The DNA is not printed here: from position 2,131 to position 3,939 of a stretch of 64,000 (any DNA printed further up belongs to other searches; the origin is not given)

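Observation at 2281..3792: Unusual domain fusion: lipoprotein signal + FN3-like + discoidin (F5/8 type C) + class I glutamine amidotransferase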

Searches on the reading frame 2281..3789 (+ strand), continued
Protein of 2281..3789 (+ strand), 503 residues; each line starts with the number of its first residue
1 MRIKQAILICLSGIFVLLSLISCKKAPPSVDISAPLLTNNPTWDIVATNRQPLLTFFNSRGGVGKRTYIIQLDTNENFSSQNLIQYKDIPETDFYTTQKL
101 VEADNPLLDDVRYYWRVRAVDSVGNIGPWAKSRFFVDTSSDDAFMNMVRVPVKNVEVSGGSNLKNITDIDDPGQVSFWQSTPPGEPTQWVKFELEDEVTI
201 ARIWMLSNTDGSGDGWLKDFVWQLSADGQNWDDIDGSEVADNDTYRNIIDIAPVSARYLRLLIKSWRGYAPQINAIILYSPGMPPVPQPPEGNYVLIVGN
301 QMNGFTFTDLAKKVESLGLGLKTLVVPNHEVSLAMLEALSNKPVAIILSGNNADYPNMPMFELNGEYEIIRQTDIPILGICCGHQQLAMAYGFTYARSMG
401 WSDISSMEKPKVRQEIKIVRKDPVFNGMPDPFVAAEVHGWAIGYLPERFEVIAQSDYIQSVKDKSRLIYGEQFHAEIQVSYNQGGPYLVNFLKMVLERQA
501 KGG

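Call 21: find_encoding_contigs(protein=P0054, flank=6000, max_places=2)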
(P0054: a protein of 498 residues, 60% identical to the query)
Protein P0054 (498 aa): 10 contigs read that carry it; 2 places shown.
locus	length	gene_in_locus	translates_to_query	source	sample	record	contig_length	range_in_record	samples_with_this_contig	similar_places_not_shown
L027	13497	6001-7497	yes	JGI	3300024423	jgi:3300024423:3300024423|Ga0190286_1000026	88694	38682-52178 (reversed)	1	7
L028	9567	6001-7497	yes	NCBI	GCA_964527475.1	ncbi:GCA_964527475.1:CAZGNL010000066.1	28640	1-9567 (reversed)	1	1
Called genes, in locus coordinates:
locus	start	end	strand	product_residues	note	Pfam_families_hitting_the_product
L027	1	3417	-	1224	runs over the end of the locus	PF00069:Pkinase, PF07714:PK_Tyr_Ser-Thr, PF00400:WD40, PF13570:Beta-prop_ACSF4, PF23381:Beta-prop_IFT122_1st, PF23409:Beta-prop_EML, PF24796:WDR55, PF24814:WD40_Prp19, +65 more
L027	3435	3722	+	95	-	-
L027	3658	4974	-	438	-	PF13506:Glyco_transf_21, PF13641:Glyco_tranf_2_3, PF00535:Glycos_transf_2, PF10111:Glyco_tranf_2_2 (weak), PF13632:Glyco_trans_2_3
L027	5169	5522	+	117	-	-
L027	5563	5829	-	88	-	-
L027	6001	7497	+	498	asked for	PF00754:F5_F8_type_C, PF22633:F5_F8_type_C_2 (weak), PF00117:GATase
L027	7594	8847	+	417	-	PF07690:MFS_1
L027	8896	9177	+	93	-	-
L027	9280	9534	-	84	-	-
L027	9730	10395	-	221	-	PF10899:AbiGi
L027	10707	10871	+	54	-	-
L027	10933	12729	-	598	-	PF10088:DUF2326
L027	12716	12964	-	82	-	PF20295:MC8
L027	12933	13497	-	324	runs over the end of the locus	PF20279:CTD12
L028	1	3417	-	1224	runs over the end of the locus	PF00069:Pkinase, PF07714:PK_Tyr_Ser-Thr, PF00400:WD40, PF13570:Beta-prop_ACSF4, PF23381:Beta-prop_IFT122_1st, PF23409:Beta-prop_EML, PF24796:WDR55, PF24814:WD40_Prp19, +65 more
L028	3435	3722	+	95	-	-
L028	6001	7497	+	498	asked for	PF00754:F5_F8_type_C, PF22633:F5_F8_type_C_2 (weak), PF00117:GATase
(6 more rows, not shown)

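Call 22: find_encoding_contigs(protein=P0091, flank=6000, max_places=1)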
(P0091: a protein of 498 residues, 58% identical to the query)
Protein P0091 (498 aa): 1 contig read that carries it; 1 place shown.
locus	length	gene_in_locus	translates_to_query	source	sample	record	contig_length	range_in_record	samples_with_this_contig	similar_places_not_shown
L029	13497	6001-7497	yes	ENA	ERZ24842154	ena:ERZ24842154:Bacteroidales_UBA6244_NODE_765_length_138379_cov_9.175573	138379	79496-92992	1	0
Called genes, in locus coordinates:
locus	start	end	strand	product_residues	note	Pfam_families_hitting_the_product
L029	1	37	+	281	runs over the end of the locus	PF00753:Lactamase_B, PF23023:Anti-Pycsar_Apyc1 (weak)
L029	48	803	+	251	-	PF03932:CutC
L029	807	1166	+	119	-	PF02021:UPF0102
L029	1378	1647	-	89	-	-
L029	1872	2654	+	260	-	PF01479:S4, PF00849:PseudoU_synth_2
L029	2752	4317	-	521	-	PF13088:BNR_2 (faint), PF02012:BNR (faint), PF18962:Por_Secre_tail (weak)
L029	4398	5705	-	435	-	PF00375:SDF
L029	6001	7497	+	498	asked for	PF00754:F5_F8_type_C, PF22633:F5_F8_type_C_2, PF00117:GATase, PF07722:Peptidase_C26 (weak)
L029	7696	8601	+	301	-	PF00561:Abhydrolase_1, PF12146:Hydrolase_4, PF12697:Abhydrolase_6, PF03096:Ndr (weak)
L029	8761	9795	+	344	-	PF00365:PFK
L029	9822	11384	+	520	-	PF14938:SNAP (faint), PF07719:TPR_2 (faint), PF04212:MIT (faint), PF13374:TPR_10 (faint), PF13424:TPR_12, PF00196:GerE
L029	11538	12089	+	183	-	-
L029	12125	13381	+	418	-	PF13360:PQQ_2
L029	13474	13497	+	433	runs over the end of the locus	PF13360:PQQ_2 (faint)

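Call 23: find_encoding_contigs(protein=P0035, flank=6000, max_places=1)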
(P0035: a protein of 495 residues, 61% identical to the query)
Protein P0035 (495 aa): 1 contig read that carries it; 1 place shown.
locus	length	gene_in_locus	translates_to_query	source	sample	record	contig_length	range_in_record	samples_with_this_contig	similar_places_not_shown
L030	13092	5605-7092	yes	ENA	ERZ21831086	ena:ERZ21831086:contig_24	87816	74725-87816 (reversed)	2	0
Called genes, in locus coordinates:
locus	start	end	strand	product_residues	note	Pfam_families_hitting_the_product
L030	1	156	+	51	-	?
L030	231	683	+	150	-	PF12837:Fer4_6 (weak), PF13237:Fer4_10 (weak), PF25160:LdpA_Fe-S-bd (faint), PF00037:Fer4 (faint), PF14697:Fer4_21 (weak), PF12838:Fer4_7 (weak), PF13187:Fer4_9 (weak), PF27217:AF_0155 (faint)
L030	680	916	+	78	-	PF27217:AF_0155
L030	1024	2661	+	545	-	PF03063:Prismane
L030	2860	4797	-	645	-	PF00270:DEAD, PF04851:ResIII, PF20720:nSTAND3 (faint), PF22527:DEXQc_Suv3 (weak), PF00271:Helicase_C (weak), PF08148:DSHCT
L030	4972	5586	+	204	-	-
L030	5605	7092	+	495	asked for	PF00754:F5_F8_type_C, PF22633:F5_F8_type_C_2, PF00117:GATase, PF07722:Peptidase_C26 (weak)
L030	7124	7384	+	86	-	PF21699:TM1266-like (weak)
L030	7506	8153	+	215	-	PF06971:Put_DNA-bind_N, PF02629:CoA_binding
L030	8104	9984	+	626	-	PF17203:sCache_3_2 (faint), PF17201:Cache_3-Cache_2, PF17202:sCache_3_3, PF00672:HAMP (weak), PF00512:HisKA (weak), PF02518:HATPase_c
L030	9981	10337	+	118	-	-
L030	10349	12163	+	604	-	PF01257:2Fe-2S_thioredx, PF01512:Complex1_51K, PF10531:SLBB (weak), PF10589:NADH_4Fe-4S, PF13237:Fer4_10 (weak), PF00037:Fer4 (weak), PF12838:Fer4_7, PF00037:Fer4, +4 more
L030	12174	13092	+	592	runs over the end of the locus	PF13510:Fer2_4, PF10588:NADH-G_4Fe-4S_3, PF13237:Fer4_10 (weak), PF14697:Fer4_21 (weak), PF22117:Fer4_Nqo3 (weak), PF12838:Fer4_7, PF02906:Fe_hyd_lg_C, PF02256:Fe_hyd_SSU, +1 more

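Call 24: predict_structure(alignment_id=A2)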
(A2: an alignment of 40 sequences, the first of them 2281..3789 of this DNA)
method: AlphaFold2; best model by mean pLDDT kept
length: 503 residues; sequences in the alignment: 40
mean_pLDDT: 93.1   pTM: 0.88
mean pLDDT of the five models: 93.1, 91.7, 91.4, 91.2, 89.4
residues with pLDDT >= 90: 408; 70-90: 82; 50-70: 11; < 50: 2
segments of 3 or more residues with pLDDT < 50: none
pLDDT, mean of each block of 10 residues (from residue 1): 81 82 59 94 95 97 96 97 97 97 96 98 97 97 95 95 88 84 87 97 92 90 97 98 94 98 95 96 96 96 86 96 96 98 96 82 97 98 96 95 81 93 98 93 97 97 98 93 96 96 68
secondary structure, 60 per line:
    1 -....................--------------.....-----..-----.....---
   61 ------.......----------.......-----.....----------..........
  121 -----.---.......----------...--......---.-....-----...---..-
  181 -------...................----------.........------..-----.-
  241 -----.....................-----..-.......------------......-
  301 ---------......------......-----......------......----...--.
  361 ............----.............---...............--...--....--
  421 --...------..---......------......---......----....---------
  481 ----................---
elements in order: H2-21 E36-40 E53-57 E67-73 E84-90 E96-100 E111-120 E130-136 E147-149 E152-157 H163-166 E188-206 E217-225 E246-266 E275-281 E294-299 H310-315 E322-327 H333-338 E345-350 H360-372 E377-381 H382-389 E396-404 E415-418 E437-442 E449-454 E458-463 E468-471 H485-500

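Call 27: fold_search(model_id=the predicted structure, library=pdb)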
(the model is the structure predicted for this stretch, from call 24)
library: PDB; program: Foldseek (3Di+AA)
matches with E <= 10: 1592; with E <= 0.001: 453
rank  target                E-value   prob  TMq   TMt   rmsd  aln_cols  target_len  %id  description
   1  8gr1_A                2.1e-12  1.00  0.31  0.77   4.4       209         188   27  Crystal structure of D110V/K151L mutant of GATase subunit of Methanocaldococcus jannaschii GMP synthetase (released 2023-07-12)
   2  7d97_B                2.2e-12  1.00  0.31  0.76   4.5       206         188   26  Crystal structure of N109P mutant of GATase subunit of Methanocaldococcus jannaschii GMP synthetase (released 2021-08-04)
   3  2a9v_B                3.5e-12  1.00  0.32  0.78   4.9       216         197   25  Crystal structure of a putative gmp synthase subunit a protein (ta0944m) from thermoplasma acidophilum at 2.45 A resol (released 2005-08-02)
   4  7d95_A                3.9e-12  1.00  0.30  0.75   4.5       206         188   27  Crystal structure of acivicin-bound GATase subunit of Methanocaldococcus jannaschii GMP synthetase (released 2021-08-04)
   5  8gr3_A                5.5e-12  1.00  0.30  0.76   4.5       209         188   27  Crystal structure of K151L/Y158F mutant of GATase subunit of Methanocaldococcus jannaschii GMP synthetase (released 2023-07-12)
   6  2a9v_A                1.2e-11  1.00  0.32  0.76   5.3       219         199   25  Crystal structure of a putative gmp synthase subunit a protein (ta0944m) from thermoplasma acidophilum at 2.45 A resol (released 2005-08-02)
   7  7yc6                  1.3e-11  1.00  0.30  0.77   4.5       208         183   26  Crystal structure of D110P mutant of GATase subunit of Methanocaldococcus jannaschii GMP synthetase (released 2023-06-14)
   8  7d96                  1.3e-11  1.00  0.30  0.77   4.6       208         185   26  Crystal structure of D110G mutant of GATase subunit of Methanocaldococcus jannaschii GMP synthetase (released 2021-08-04)
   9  7d97_C                1.4e-11  1.00  0.31  0.76   4.6       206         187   27  Crystal structure of N109P mutant of GATase subunit of Methanocaldococcus jannaschii GMP synthetase (released 2021-08-04)
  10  7d97_A                1.6e-11  1.00  0.31  0.79   4.3       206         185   27  Crystal structure of N109P mutant of GATase subunit of Methanocaldococcus jannaschii GMP synthetase (released 2021-08-04)
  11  2a9v_D                2.0e-11  1.00  0.32  0.76   5.5       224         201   24  Crystal structure of a putative gmp synthase subunit a protein (ta0944m) from thermoplasma acidophilum at 2.45 A resol (released 2005-08-02)
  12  2a9v_C                2.2e-11  1.00  0.31  0.75   5.1       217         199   24  Crystal structure of a putative gmp synthase subunit a protein (ta0944m) from thermoplasma acidophilum at 2.45 A resol (released 2005-08-02)
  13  8rp0_BBB              2.5e-11  1.00  0.29  0.71   5.0       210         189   24  Aminodeoxychorismate synthase complex from Escherichia coli, with glutamine and chorismate added (released 2025-01-29)
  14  8rp2_BBB              4.3e-11  1.00  0.30  0.74   4.6       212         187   24  Aminodeoxychorismate synthase complex from Escherichia coli, with EDTA added (released 2025-01-29)
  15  8rp0_AAA              5.1e-11  1.00  0.30  0.73   4.9       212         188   24  Aminodeoxychorismate synthase complex from Escherichia coli, with glutamine and chorismate added (released 2025-01-29)
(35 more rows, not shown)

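Call 30: find_related_loci(query=A2, collection=metagenome_contigs, flank=6000)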
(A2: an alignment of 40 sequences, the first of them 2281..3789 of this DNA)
Query A2 (503 aa) in metagenome_contigs; peptide patterns used: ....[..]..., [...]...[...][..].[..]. (x = any residue, [..] = any of these).
600 stretches matched a pattern (row limit reached: there are more); 514 encode a relative of the query (tblastn E <= 1e-3); the best 80 are kept; 80 distinct loci.
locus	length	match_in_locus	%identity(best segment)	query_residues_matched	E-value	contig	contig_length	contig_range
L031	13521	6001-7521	60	2-501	0e+0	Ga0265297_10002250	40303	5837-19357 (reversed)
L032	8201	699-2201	59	2-501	0e+0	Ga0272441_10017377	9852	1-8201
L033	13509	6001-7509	60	1-499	0e+0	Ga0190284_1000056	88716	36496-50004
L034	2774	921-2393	60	10-501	0e+0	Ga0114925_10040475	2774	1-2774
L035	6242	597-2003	61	31-501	0e+0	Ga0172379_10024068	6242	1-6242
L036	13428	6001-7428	56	21-499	0e+0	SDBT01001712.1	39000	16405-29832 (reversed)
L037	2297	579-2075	56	3-500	0e+0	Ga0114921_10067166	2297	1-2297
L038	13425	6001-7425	55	21-498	0e+0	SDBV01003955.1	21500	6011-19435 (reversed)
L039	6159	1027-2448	57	21-497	0e+0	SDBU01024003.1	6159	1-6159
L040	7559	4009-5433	53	21-498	0e+0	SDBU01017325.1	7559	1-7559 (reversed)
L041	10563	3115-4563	55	8-495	4e-179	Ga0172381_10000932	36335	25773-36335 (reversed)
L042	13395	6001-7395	55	33-498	5e-171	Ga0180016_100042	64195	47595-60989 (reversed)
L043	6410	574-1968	55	33-498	5e-172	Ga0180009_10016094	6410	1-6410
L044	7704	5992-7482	52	9-497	4e-170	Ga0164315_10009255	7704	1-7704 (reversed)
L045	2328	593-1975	55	35-499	0e+0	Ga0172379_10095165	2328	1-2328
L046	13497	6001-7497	50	3-499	3e-167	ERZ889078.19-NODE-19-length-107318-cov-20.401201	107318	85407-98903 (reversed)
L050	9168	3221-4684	48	14-496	2e-154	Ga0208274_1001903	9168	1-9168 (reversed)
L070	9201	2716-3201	32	319-494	5e-18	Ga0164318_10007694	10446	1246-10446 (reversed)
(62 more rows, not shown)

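Call 52: search_protein_families(library=pfam, proteins=[L018:6216-7895:+, L030:4972-5583:+, L020:9440-10090:+, L025:9544-9858:+], max_evalue=0.01)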
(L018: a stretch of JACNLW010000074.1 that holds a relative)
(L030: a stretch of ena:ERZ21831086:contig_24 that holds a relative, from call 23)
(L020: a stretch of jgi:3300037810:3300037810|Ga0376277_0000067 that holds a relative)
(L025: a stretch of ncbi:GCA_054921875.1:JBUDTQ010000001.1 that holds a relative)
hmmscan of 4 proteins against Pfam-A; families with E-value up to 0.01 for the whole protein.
L018:6216-7895:+ (560 aa): 1 family
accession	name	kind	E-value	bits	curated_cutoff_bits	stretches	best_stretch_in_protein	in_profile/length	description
PF13202.12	EF-hand_5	-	0.0013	18.5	25.9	1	489-506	3-20/25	EF hand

L030:4972-5583:+ (204 aa): 0 families

L020:9440-10090:+ (217 aa): 3 families
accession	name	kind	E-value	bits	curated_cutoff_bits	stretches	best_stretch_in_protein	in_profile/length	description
PF11139.14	SfLAP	-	6.2e-22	78.5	35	1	8-213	2-213/213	Sap, sulfolipid-1-addressing protein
PF01810.24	LysE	-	0.00025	21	25.6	0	26-93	123-191/193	LysE type translocator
PF02308.21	MgtC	-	0.0055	17.5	31.4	0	35-122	25-96/121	MgtC family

L025:9544-9858:+ (105 aa): 0 families

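Call 57: search_protein_families(library=pfam, proteins=[L005:1389-2873:+, L005:2898-3461:+, L011:9526-10680:+, L011:6842-7819:+, L046:10566-11864:+, L050:7823-8956:+, L050:413-2098:+, L036:8145-9440:+, L038:1993-3003:+, L003:12421-13317:+], max_evalue=0.001)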
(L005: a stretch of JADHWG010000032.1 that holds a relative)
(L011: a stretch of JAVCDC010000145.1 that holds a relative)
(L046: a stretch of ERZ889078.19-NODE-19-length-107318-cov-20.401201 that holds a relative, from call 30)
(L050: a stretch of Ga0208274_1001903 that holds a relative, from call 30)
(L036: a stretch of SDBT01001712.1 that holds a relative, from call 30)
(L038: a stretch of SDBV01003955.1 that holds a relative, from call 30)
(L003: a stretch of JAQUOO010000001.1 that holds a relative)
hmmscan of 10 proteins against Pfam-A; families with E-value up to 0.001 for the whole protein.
L005:1389-2873:+ (495 aa): 2 families
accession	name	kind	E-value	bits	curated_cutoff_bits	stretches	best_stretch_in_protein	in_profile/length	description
PF00370.27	FGGY_N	-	6.8e-85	285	28.8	1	4-248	1-245/245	FGGY family of carbohydrate kinases, N-terminal domain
PF02782.22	FGGY_C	-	2.3e-45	155.2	27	1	258-444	2-195/198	FGGY family of carbohydrate kinases, C-terminal domain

L005:2898-3461:+ (188 aa): 0 families

L011:9526-10680:+ (385 aa): 1 family
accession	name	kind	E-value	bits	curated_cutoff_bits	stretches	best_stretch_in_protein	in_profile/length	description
PF00795.27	CN_hydrolase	-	3.8e-46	157.9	23.2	1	64-321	6-250/256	Carbon-nitrogen hydrolase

L011:6842-7819:+ (326 aa): 2 families
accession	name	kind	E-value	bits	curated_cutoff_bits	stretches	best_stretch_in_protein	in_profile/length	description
PF00185.30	OTCace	-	2e-54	184.3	29.4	1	154-322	1-156/157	Aspartate/ornithine carbamoyltransferase, Asp/Orn binding domain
PF02729.26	OTCace_N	-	2e-47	161.4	29.9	1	8-148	1-148/148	Aspartate/ornithine carbamoyltransferase, carbamoyl-P binding domain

L046:10566-11864:+ (433 aa): 1 family
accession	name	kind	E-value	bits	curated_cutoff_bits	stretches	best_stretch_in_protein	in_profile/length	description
PF02667.20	SCFA_trans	-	2.5e-111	373.3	27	1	6-433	13-453/453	Short chain fatty acid transporter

L050:7823-8956:+ (378 aa): 1 family
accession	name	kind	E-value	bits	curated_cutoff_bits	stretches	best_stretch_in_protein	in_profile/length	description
PF02667.20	SCFA_trans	-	2.6e-93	314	27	1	1-378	57-453/453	Short chain fatty acid transporter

L050:413-2098:+ (562 aa): 2 families
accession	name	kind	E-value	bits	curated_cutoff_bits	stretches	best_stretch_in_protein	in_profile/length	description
PF07715.20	Plug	-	1.8e-14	54.6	23.9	1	117-223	3-107/107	TonB-dependent Receptor Plug Domain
PF13715.12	CarbopepD_reg_2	-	0.00053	20.4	32.2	0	27-107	5-88/88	CarboxypepD_reg-like domain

L036:8145-9440:+ (432 aa): 3 families
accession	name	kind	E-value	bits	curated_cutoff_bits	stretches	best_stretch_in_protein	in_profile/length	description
PF00270.35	DEAD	-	1.1e-51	175.4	26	1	25-193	1-165/167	DEAD/DEAH box helicase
PF00271.37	Helicase_C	-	8.9e-38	129.4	23.5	1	228-336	2-110/110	Helicase conserved C-terminal domain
PF04851.21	ResIII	-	4.7e-10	40.1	22.5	1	26-189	6-163/164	Type III restriction enzyme, res subunit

L038:1993-3003:+ (337 aa): 1 family
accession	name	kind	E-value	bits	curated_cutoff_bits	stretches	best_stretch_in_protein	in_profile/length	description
PF09992.14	NAGPA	-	2.5e-33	116.1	25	1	211-332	56-168/169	Phosphodiester glycosidase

L003:12421-13317:+ (299 aa): 7 families
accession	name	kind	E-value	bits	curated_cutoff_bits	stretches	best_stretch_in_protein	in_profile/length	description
PF08241.18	Methyltransf_11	-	3.3e-15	56.9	21.2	1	85-182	2-95/95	Methyltransferase domain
PF13649.12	Methyltransf_25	-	9.2e-15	55.6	27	1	84-178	2-97/97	Methyltransferase domain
PF13489.12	Methyltransf_23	-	2.1e-12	47.5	27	1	70-227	11-163/164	Methyltransferase domain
PF08242.18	Methyltransf_12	-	5.2e-11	43.6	30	1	84-179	1-97/98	Methyltransferase domain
PF13847.12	Methyltransf_31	-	4.7e-08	33.3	27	1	82-218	6-141/145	Methyltransferase domain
PF01209.24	Ubie_methyltran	-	1.3e-05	25.1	20.1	1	82-183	50-152/233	ubiE/COQ5 methyltransferase family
PF02353.26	CMAS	-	0.00023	21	27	1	81-281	64-268/273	Mycolic acid cyclopropane synthetase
